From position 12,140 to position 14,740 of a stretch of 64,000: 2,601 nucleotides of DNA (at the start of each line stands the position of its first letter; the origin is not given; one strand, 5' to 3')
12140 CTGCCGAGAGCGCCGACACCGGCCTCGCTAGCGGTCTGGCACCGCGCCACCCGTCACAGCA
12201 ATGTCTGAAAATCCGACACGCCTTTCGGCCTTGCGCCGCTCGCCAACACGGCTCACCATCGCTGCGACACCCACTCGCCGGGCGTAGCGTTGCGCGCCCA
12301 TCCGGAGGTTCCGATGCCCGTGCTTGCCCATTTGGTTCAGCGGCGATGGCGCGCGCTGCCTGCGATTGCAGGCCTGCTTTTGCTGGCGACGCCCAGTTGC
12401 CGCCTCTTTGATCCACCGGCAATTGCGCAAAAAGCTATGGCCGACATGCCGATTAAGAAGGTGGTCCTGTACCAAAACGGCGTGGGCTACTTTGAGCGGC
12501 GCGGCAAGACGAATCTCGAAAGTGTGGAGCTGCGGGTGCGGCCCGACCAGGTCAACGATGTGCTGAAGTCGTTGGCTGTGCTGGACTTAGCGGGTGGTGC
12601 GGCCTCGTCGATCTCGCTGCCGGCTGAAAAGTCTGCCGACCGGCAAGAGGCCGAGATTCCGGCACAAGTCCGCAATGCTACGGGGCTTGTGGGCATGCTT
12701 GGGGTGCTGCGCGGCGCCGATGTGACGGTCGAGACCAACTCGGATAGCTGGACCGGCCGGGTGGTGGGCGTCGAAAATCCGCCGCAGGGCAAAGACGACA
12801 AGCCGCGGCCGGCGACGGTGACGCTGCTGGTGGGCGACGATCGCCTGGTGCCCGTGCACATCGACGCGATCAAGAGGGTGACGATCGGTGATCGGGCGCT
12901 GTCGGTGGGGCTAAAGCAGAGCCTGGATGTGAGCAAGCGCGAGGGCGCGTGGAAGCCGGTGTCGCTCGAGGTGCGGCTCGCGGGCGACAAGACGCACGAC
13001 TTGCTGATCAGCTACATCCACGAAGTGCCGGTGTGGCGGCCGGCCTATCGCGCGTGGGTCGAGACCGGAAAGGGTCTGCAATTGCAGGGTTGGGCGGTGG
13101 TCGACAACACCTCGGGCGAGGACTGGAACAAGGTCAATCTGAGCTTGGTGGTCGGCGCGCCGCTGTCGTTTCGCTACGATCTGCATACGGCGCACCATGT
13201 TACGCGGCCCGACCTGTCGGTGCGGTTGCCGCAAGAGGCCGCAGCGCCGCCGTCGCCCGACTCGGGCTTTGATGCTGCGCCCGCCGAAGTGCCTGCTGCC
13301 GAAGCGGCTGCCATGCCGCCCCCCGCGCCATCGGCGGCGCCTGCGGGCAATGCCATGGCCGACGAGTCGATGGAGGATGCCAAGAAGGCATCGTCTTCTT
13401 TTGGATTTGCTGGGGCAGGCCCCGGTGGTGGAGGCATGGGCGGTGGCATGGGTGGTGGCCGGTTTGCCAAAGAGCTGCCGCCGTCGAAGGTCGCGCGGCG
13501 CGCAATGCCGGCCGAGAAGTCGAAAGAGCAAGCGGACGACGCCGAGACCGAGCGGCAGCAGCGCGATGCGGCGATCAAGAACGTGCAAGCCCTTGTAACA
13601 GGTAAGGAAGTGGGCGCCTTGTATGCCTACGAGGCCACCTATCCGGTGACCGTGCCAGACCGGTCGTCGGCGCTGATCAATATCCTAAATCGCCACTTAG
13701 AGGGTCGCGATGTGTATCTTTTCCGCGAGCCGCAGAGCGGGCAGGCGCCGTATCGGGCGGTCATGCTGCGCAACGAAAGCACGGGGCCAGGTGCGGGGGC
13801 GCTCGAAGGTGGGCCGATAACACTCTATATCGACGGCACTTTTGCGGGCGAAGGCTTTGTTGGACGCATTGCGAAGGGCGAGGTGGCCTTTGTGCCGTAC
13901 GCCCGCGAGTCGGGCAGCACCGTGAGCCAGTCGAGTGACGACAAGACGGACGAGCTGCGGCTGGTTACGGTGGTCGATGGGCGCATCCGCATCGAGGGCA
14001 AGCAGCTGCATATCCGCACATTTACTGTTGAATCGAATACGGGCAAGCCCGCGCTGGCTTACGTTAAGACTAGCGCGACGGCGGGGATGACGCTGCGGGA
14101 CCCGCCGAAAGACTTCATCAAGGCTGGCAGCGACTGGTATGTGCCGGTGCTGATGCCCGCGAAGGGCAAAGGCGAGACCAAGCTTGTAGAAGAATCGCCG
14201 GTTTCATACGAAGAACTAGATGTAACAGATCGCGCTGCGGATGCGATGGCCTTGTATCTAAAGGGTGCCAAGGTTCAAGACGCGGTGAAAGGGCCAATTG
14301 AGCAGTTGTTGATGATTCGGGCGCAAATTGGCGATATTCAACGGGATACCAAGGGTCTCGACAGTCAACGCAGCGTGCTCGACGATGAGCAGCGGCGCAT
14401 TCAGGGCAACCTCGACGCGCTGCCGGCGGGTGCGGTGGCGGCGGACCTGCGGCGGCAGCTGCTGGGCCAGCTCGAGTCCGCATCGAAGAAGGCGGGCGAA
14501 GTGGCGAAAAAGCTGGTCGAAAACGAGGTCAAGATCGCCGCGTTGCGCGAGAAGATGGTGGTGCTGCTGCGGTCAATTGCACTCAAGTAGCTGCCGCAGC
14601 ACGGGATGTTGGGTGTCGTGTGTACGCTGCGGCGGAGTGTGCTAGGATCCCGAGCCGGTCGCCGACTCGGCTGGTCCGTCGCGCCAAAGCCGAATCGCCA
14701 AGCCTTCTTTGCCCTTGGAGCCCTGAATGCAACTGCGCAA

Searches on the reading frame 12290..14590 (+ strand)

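Call 12: search_protein_families(library=pfam, proteins=[window:12290-14590:+], max_evalue=0.01)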
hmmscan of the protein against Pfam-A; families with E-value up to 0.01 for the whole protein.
window:12290-14590:+ (766 aa): 1 family
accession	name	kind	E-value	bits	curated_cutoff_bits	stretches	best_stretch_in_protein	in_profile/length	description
PF13598.12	DUF4139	-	5.8e-06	26.6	31.8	1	240-291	3-55/205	Domain of unknown function (DUF4139)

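Call 13: search_protein_families(library=ncbifam, proteins=[window:12290-14590:+], max_evalue=0.01)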
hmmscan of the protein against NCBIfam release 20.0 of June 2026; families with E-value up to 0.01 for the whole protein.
window:12290-14590:+ (766 aa): 2 families
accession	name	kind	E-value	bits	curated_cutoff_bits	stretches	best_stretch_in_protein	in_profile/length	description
TIGR02231.1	TIGR02231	subfamily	7e-09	34.9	112.6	1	217-287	174-245/524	mucoidy inhibitor MuiA family protein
NF003377.0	PRK04452.1-3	subfamily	0.0064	15.5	527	0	298-430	332-424/432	acetyl-CoA decarbonylase/synthase complex subunit delta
